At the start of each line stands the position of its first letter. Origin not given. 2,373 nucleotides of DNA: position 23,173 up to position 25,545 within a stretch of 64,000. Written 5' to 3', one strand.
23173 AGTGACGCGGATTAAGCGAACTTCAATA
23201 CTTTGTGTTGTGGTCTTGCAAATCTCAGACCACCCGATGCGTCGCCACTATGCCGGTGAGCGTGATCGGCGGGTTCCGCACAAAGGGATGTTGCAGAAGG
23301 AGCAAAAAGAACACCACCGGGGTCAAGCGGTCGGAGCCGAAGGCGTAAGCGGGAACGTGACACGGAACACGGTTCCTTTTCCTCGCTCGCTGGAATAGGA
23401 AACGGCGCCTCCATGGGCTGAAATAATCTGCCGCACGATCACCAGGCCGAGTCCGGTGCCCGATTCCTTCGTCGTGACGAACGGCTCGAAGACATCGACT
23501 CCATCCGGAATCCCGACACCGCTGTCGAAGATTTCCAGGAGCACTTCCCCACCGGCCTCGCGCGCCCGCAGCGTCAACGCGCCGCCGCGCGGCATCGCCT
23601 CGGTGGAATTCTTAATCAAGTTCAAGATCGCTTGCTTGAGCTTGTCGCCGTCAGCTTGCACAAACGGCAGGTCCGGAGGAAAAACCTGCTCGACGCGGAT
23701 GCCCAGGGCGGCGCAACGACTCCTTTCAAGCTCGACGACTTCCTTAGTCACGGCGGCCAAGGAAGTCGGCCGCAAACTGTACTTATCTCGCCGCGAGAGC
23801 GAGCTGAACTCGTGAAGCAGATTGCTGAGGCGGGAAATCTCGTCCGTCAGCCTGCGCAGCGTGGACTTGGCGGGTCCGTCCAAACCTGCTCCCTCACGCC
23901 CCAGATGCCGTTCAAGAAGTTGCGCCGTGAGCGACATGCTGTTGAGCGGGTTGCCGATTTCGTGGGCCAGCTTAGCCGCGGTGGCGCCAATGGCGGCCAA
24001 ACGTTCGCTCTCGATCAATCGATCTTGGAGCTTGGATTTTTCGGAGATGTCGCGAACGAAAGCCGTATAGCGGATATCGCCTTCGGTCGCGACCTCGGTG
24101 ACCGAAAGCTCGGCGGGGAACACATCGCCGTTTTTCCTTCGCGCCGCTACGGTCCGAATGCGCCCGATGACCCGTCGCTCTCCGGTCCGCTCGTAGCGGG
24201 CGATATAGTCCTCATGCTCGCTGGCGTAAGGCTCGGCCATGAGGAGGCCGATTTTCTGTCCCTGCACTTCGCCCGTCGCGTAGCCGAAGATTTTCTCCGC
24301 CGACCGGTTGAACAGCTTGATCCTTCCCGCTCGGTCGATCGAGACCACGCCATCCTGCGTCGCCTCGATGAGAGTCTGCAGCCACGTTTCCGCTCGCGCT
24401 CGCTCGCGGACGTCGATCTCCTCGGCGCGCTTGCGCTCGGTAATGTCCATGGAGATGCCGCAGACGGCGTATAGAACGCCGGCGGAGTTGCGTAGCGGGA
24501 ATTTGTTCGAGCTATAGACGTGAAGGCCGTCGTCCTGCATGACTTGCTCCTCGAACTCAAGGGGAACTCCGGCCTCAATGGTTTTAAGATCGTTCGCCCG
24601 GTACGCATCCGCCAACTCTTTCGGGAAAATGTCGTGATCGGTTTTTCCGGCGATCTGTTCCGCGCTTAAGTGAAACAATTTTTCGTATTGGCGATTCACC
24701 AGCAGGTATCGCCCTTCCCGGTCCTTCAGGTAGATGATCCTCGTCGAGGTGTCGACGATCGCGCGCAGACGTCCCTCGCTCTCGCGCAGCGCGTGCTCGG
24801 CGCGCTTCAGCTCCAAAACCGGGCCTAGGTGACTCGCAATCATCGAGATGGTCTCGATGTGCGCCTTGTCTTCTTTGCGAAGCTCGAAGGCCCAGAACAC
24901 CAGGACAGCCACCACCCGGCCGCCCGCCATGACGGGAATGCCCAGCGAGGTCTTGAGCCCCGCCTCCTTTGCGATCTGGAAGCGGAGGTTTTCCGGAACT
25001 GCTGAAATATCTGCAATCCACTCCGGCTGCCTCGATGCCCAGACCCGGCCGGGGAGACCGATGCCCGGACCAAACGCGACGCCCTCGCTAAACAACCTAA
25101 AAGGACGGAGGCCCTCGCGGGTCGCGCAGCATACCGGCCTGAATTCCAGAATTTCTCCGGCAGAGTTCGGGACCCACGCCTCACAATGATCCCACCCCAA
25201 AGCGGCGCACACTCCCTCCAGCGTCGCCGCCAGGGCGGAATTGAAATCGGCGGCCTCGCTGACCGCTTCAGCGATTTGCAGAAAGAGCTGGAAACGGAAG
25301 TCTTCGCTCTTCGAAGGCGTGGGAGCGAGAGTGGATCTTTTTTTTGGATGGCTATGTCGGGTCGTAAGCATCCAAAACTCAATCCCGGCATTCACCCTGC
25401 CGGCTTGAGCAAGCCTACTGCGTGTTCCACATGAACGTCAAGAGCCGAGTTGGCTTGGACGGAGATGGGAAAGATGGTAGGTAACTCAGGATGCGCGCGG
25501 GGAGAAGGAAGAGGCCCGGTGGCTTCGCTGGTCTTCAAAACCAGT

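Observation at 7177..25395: Gene content mirrors the mycobacterial DosR dormancy regulon but is wired through sigma54 and a GAF-PAS kinase, next to NO reductase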

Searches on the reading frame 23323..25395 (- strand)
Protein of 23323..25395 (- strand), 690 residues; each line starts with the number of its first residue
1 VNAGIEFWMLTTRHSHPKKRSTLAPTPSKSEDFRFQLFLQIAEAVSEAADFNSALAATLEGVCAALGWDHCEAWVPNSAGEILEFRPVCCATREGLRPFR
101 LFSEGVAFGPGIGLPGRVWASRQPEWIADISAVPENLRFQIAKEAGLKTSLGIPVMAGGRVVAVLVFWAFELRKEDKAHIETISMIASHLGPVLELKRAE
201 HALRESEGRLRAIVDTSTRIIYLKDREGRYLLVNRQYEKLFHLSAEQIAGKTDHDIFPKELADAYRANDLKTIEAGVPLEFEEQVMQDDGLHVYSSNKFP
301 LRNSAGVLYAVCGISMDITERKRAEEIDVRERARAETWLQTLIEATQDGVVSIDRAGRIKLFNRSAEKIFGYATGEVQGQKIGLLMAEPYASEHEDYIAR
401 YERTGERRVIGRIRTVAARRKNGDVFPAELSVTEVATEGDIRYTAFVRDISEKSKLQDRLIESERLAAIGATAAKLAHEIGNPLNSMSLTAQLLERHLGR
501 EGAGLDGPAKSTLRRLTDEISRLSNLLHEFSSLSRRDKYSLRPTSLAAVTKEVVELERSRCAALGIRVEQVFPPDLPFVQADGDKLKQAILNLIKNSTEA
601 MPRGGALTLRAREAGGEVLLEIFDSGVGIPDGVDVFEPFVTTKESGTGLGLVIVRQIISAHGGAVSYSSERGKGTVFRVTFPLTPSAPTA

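Call 5: search_protein_families(library=pfam, proteins=[window:23323-25395:-])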
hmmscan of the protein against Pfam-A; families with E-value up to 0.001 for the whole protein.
window:23323-25395:- (690 aa): 11 families
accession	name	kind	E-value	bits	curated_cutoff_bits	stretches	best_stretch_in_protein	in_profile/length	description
PF08448.16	PAS_4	-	1.6e-29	102.8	23.1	2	215-323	2-110/110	PAS fold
PF02518.31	HATPase_c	-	3e-24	86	26.4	1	582-684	2-110/111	Histidine kinase-, DNA gyrase B-, and HSP90-like ATPase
PF00989.32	PAS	-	1.1e-23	83.8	22.6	2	339-450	3-113/113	PAS fold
PF13426.13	PAS_9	-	4.1e-19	69.2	27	2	348-452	2-103/103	PAS domain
PF13188.13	PAS_8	-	1.1e-13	51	21.8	1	339-394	3-55/65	PAS domain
PF13185.12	GAF_2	-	6.5e-13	49.5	28.6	1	49-195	2-136/136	GAF domain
PF00512.31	HisKA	-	2.8e-10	40.5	26.9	1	472-537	5-64/66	His Kinase A (phospho-acceptor) domain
PF01590.32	GAF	-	1.3e-08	35.9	22.4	1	51-191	2-130/133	GAF domain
PF24820.1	Diguanyl_cycl_sensor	-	5.8e-07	29.9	28.1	1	342-435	1-96/109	Diguanylate cyclase-like sensor domain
PF14215.12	bHLH-MYC_N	-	6.1e-05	23.8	30.2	1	100-158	97-157/181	bHLH-MYC and R2R3-MYB transcription factors N-terminal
PF12860.13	PAS_7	-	0.00021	21.9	27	0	222-255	9-43/115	PAS fold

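Call 14: search_protein_families(library=ncbifam, proteins=[window:23323-25395:-], max_evalue=0.001)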
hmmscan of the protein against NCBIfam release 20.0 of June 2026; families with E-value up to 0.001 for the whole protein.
window:23323-25395:- (690 aa): 88 families (the best 25 are shown)
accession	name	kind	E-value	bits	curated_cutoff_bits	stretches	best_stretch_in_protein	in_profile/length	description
NF041777.1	sens_FixL_Rhizob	equivalog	7.5e-68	229.3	850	1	272-685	61-483/485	sensor protein FixL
NF008468.0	PRK11360.1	equivalog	8.3e-65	219.3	646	1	335-686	266-611/616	two-component system sensor histidine kinase AtoS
NF007688.0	PRK10364.1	equivalog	1.1e-47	162.8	479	1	451-683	222-451/460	two-component system sensor histidine kinase ZraS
TIGR00229.1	sensory_box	domain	1.9e-45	154.1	22.9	2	335-460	3-126/126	PAS domain S-box protein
NF052574.1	HisKinEspCMyxo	equivalog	1.8e-43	148.8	1200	1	339-686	286-640/785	serine histidine kinase EspC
NF052573.1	HisKinEspAMyxo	equivalog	3.9e-42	144.2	1400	1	311-681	236-609/755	serine histidine kinase EspA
NF046044.1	PnpS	equivalog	3.3e-38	131.7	400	2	328-682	46-390/390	two-component system histidine kinase PnpS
NF010411.0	PRK13837.1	equivalog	1.5e-36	125.7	647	1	420-688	401-680/828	two-component system VirA-like sensor kinase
NF053867.1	SprKinKinDBac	equivalog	6.2e-36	123.9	775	1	461-684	278-498/500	sporulation kinase KinD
NF033092.0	HK_WalK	equivalog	4e-34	118.2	725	1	338-682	259-593/594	cell wall metabolism sensor histidine kinase WalK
NF008302.0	PRK11091.1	equivalog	1.1e-33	116.4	838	2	444-683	260-505/779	aerobic respiration two-component sensor histidine kinase ArcB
TIGR02938.1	nifL_nitrog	equivalog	2.5e-31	108.7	242.45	1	455-682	262-493/494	nitrogen fixation negative regulator NifL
NF047874.1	MASE3_PAS_HK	subfamily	8.8e-31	107.4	560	3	578-683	512-625/655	MASE3 domain-containing sensor histidine kinase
NF046020.1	HisKinCckABruc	equivalog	7e-30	103.6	1000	1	321-682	331-706/868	cell cycle histidine kinase CckA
TIGR02966.1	phoR_proteo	equivalog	3.6e-28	98.5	334.2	1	338-681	7-333/333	phosphate regulon sensor histidine kinase PhoR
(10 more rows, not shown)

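Call 15: search_solved_structures(query=window:23323-25395:-, max_evalue=0.00001, show_alignments=3)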
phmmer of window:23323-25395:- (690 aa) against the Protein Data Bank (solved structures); distinct sequences matched with E-value up to 0.00001: 67 (the best 60 are shown).
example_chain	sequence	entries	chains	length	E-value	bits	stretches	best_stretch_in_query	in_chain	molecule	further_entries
9jfj_A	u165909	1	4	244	3.6e-33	118.1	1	453-684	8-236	Sensor histidine kinase ZraS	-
8a7f_A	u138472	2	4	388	3e-31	111.8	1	338-683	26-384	Putative Sensory box protein,Sensor protein FixL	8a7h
8a3u_A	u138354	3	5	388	4.9e-31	111.1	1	338-683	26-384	Putative Sensory box protein,Sensor protein FixL | Putative Sensory box protein,Putative Sensory box protein,Sensor protein FixL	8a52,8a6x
3a0r_A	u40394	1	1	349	3e-29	105.2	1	338-686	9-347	Sensor protein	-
8js5_A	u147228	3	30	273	3.6e-28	101.6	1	301-463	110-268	Sensor protein FixL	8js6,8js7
4gcz_A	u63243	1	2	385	4.8e-26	94.6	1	359-683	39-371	Blue-light photoreceptor, Sensor protein fixL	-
1dp6_A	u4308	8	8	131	5.6e-25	91.1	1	336-462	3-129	FIXL PROTEIN | SENSOR PROTEIN FIXL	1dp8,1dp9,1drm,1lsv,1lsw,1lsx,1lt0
1y28_A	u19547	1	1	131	3.7e-24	88.4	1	336-462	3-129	Sensor protein fixL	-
2cmn_A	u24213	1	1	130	4.7e-24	88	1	336-462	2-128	SENSOR PROTEIN FIXL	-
1d06_A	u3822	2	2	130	5.9e-24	87.7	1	332-450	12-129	nitrogen fixation regulatory protein fixL | FIXL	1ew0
9p6i_A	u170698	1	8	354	2.3e-23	85.7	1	445-687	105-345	histidine kinase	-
1xj4_A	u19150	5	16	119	5.3e-23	84.6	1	347-462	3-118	Sensor protein fixL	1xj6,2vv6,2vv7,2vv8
9qq6_A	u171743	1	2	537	8.3e-23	83.9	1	451-685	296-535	histidine kinase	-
1xj2_A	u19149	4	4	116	1e-22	83.6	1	348-462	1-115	Sensor protein fixL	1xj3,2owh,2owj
3d36_A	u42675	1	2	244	1.2e-21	80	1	460-687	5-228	Sporulation kinase B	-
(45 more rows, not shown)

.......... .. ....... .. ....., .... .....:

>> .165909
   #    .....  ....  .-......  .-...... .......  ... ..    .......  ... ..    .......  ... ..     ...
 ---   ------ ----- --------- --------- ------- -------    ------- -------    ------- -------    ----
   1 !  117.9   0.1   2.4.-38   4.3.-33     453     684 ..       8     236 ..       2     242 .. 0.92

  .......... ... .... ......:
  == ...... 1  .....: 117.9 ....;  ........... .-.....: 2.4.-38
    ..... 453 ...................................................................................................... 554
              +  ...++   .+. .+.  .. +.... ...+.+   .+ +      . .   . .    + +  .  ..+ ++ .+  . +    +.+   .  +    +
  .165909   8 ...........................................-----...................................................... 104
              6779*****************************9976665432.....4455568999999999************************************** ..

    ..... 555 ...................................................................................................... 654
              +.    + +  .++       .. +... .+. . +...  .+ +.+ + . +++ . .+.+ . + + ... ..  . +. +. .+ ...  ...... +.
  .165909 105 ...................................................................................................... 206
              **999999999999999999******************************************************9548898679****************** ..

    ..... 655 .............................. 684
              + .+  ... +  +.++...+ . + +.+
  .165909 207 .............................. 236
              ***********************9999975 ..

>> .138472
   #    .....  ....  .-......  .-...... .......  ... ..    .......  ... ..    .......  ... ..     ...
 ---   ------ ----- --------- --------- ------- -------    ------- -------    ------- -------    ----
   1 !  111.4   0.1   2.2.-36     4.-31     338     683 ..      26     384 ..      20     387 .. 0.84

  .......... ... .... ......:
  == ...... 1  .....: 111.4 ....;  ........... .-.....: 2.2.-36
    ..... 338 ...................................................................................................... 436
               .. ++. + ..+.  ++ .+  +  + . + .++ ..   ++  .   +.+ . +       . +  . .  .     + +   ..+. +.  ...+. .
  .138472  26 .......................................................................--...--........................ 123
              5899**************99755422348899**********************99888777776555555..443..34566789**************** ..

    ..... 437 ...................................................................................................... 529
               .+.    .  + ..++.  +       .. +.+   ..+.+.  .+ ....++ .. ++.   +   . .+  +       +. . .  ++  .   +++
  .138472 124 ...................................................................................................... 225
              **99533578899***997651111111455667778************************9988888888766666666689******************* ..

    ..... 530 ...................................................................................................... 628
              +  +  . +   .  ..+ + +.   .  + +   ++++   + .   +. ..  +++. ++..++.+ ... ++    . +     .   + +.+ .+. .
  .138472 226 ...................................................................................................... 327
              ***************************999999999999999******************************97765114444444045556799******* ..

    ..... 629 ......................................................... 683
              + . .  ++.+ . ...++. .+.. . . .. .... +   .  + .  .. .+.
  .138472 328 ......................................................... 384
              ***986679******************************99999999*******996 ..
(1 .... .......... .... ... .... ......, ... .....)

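Call 31: find_related_loci(query=A1, collection=metagenome_contigs, flank=10000)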
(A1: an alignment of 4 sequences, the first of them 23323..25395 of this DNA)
Query A1 (690 aa) in metagenome_contigs; peptide patterns used: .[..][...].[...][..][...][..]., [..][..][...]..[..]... (x = any residue, [..] = any of these).
600 stretches matched a pattern (row limit reached: there are more); 600 encode a relative of the query (tblastn E <= 1e-3); the best 80 are kept; 80 distinct loci.
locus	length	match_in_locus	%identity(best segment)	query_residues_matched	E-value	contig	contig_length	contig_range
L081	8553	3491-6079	45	41-688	1e-145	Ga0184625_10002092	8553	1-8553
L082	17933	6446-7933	33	198-686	6e-64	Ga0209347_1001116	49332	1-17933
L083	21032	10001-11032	38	339-684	6e-63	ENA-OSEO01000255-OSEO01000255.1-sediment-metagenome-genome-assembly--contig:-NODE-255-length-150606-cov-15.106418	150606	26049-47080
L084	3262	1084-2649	31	185-683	3e-61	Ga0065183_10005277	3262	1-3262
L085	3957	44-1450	31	209-683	6e-59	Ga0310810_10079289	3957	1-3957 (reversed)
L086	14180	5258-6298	33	335-683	1e-55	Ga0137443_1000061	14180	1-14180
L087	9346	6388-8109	30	197-689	4e-52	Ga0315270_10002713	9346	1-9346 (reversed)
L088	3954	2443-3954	30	193-683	5e-52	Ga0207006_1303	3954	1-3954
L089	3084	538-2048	34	192-682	4e-52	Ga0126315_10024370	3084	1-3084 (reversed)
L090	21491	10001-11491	29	198-688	7e-51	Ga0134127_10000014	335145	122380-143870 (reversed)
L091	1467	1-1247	35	348-682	3e-53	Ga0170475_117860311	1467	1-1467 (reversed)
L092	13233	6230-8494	30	199-684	5e-50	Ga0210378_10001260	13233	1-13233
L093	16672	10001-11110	34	314-688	1e-49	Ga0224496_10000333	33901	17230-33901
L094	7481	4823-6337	28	176-684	8e-48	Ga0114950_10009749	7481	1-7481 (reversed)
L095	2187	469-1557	33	331-682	2e-47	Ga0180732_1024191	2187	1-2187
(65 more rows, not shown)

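Call 76: find_homologous_proteins(query=window:23323-25395:-, max_evalue=1e-30)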
Query window:23323-25395:- (690 aa): 1946 proteins with E <= 1e-30 among 8000 candidates; the best 120 are listed.
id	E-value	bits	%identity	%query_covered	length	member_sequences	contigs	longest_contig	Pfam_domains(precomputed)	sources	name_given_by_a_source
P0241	0.0e+0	1512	100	99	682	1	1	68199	PF13426.14,PF13188.14,PF13185.13,PF24820.2,PF01590.33,PF08448.17,PF02518.32,PF00512.32,PF00989.32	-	-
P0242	0.0e+0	1369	90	99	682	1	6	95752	PF13426.14,PF13188.14,PF13185.13,PF01590.33,PF08448.17,PF02518.32,PF00512.32,PF00989.32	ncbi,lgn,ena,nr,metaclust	ncbi:MAG: hypothetical protein A3F90_18580 [Deltaproteobacteria bacterium RIFCSPLOWO2_12_FULL_60_19]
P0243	0.0e+0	1342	89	99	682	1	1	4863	PF13426.14,PF13188.14,PF13185.13,PF24820.2,PF01590.33,PF08448.17,PF02518.32,PF00512.32,PF00989.32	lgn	-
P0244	7.3e-290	981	65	98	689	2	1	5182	PF22922.3,PF13426.14,PF13188.14,PF13185.13,PF24820.2,PF01590.33,PF08448.17,PF02518.32,PF00512.32,PF00989.32,PF14215.13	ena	-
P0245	8.4e-289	978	66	96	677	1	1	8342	PF08447.19,PF13426.14,PF13188.14,PF13185.13,PF24820.2,PF01590.33,PF08448.17,PF02518.32,PF00512.32,PF00989.32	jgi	jgi:PAS domain S-box-containing protein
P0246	1.2e-271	921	66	72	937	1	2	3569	PF22922.3,PF08447.19,PF13426.14,PF13188.14,PF13185.13,PF24820.2,PF01590.33,PF08448.17,PF02518.32,PF00512.32,PF00989.32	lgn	-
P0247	9.5e-270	915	66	72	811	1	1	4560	PF13426.14,PF13188.14,PF13185.13,PF24820.2,PF01590.33,PF08448.17,PF02518.32,PF00512.32,PF00989.32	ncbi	-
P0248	8.5e-268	908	64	72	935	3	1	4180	PF13426.14,PF13188.14,PF13185.13,PF24820.2,PF00512.32,PF22922.3,PF08447.19,PF12860.14,PF01590.33,PF08448.17,PF02518.32,PF00989.32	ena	-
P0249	4.4e-262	889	66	72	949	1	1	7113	PF22922.3,PF08447.19,PF13426.14,PF13188.14,PF13185.13,PF24820.2,PF01590.33,PF08448.17,PF02518.32,PF00512.32,PF00989.32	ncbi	-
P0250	6.8e-262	889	59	98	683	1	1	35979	PF22922.3,PF13426.14,PF13188.14,PF13185.13,PF24820.2,PF01590.33,PF08448.17,PF02518.32,PF00512.32,PF00989.32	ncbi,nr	ncbi:MAG: PAS domain S-box protein [Deltaproteobacteria bacterium]|nr:PAS domain S-box protein [Delt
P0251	7.6e-262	889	63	72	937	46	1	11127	PF08447.19,PF13426.14,PF13188.14,PF13185.13,PF24820.2,PF01590.33,PF13581.13,PF08448.17,PF02518.32,PF00512.32,PF00989.32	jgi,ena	-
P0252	2.0e-257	874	64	72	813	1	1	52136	PF13426.14,PF13188.14,PF13185.13,PF24820.2,PF01590.33,PF13581.13,PF08448.17,PF02518.32,PF00512.32,PF00989.32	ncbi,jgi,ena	-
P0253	1.3e-256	871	64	72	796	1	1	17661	PF13426.14,PF13188.14,PF13185.13,PF24820.2,PF01590.33,PF13581.13,PF08448.17,PF02518.32,PF00512.32,PF00989.32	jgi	-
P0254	1.4e-256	871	63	71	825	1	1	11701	PF13426.14,PF13188.14,PF13185.13,PF24820.2,PF13492.13,PF00512.32,PF14215.13,PF08447.19,PF12860.14,PF01590.33,PF08448.17,PF02518.32,PF00989.32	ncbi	-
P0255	5.3e-253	859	59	94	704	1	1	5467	PF13426.14,PF13188.14,PF13185.13,PF01590.33,PF08448.17,PF02518.32,PF00512.32,PF00989.32,PF14215.13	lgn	-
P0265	3.5e-229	781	55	58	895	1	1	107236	PF13426.14,PF13188.14,PF13185.13,PF01590.33,PF13581.13,PF08448.17,PF02518.32,PF13492.13,PF00989.32,PF14215.13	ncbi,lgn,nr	ncbi:MAG TPA: PAS domain S-box protein [Candidatus Acidoferrales bacterium]|nr:PAS domain S-box prot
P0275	3.4e-215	734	49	70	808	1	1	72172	PF10090.16,PF08447.19,PF13426.14,PF13188.14,PF13185.13,PF24820.2,PF01590.33,PF08448.17,PF02518.32,PF00512.32,PF00989.32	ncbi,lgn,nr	ncbi:MAG TPA: PAS domain S-box protein [candidate division Zixibacteria bacterium]|nr:PAS domain S-b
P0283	6.0e-204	697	43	82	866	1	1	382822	PF13426.14,PF13188.14,PF13185.13,PF24820.2,PF01590.33,PF08448.17,PF02518.32,PF13492.13,PF00512.32,PF00989.32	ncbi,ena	-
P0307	1.8e-190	653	44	74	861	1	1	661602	PF08447.19,PF13426.14,PF13188.14,PF13185.13,PF24820.2,PF01590.33,PF08448.17,PF02518.32,PF13492.13,PF00512.32,PF00989.32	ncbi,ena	-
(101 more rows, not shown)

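Call 77: find_encoding_contigs(protein=P0250, flank=10000, max_places=1)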
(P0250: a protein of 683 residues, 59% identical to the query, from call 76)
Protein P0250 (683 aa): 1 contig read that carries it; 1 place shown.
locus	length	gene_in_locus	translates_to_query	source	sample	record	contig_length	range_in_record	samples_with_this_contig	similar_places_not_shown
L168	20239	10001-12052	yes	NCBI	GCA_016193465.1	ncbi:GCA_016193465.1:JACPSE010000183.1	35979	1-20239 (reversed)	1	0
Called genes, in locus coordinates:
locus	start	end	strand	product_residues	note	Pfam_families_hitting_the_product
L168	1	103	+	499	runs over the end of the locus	PF02446:Glyco_hydro_77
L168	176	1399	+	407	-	PF00483:NTP_transferase, PF12804:NTP_transf_3 (weak), PF07959:Fucose_pyrophosphorylase (faint), PF24894:Hexapep_GlmU, PF25084:LbH_EIF2B, PF00132:Hexapep (faint), PF25087:GMPPB_C (weak), PF25247:LbH_GLGC (weak)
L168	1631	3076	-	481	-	PF08323:Glyco_transf_5, PF13439:Glyco_transf_4 (faint), PF13579:Glyco_trans_4_4 (weak), PF00534:Glycos_transf_1, PF13692:Glyco_trans_1_4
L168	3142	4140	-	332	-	PF01087:GalP_UDP_transf, PF16285:DUF4931_N, PF16268:DUF4921, PF02744:GalP_UDP_tr_C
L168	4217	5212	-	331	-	PF00483:NTP_transferase, PF12804:NTP_transf_3 (weak)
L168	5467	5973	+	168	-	PF00582:Usp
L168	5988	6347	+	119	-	-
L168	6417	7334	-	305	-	PF00582:Usp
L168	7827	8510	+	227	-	PF02433:FixO (faint), PF22085:NorB_cytochrome_c-like, PF13442:Cytochrome_CBB3 (weak), PF00034:Cytochrom_C, PF13442:Cytochrome_CBB3 (weak)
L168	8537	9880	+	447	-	PF00115:COX1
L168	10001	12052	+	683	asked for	PF01590:GAF, PF13185:GAF_2, PF22922:GAF_NLP, PF00989:PAS, PF08448:PAS_4, PF00989:PAS, PF08448:PAS_4, PF13188:PAS_8, +4 more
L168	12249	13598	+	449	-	PF00072:Response_reg, PF00158:Sigma54_activat, PF13191:AAA_16 (weak), PF14532:Sigma54_activ_2, PF07728:AAA_5 (weak), PF25601:AAA_lid_14, PF02954:HTH_8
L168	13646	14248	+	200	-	PF00571:CBS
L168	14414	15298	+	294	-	PF00126:HTH_1, PF03466:LysR_substrate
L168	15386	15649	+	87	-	-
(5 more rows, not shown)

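Call 78: find_encoding_contigs(protein=P0252, flank=10000, max_places=1)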
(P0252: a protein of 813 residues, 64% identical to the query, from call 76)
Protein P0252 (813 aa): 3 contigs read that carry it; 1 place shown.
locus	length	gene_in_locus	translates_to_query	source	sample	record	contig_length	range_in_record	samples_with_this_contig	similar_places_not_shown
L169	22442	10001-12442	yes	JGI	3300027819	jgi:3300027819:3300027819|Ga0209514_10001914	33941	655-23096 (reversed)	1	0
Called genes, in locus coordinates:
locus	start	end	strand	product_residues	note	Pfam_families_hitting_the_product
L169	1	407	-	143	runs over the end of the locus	PF00582:Usp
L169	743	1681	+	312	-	PF00582:Usp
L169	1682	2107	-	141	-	PF10025:DUF2267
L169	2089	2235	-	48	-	-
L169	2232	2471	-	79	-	PF00011:HSP20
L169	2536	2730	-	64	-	-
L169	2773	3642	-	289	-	PF00483:NTP_transferase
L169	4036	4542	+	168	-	PF00582:Usp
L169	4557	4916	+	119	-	-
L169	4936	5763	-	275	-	PF00582:Usp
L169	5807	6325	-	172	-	PF02482:Ribosomal_S30AE, PF00313:CSD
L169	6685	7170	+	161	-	PF04073:tRNA_edit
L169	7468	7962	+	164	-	PF00156:Pribosyltran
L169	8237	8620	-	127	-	PF00571:CBS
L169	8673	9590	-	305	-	PF00582:Usp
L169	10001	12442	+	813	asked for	PF01590:GAF, PF13185:GAF_2, PF08448:PAS_4, PF13426:PAS_9, PF00989:PAS, PF08448:PAS_4, PF13426:PAS_9, PF00989:PAS, +7 more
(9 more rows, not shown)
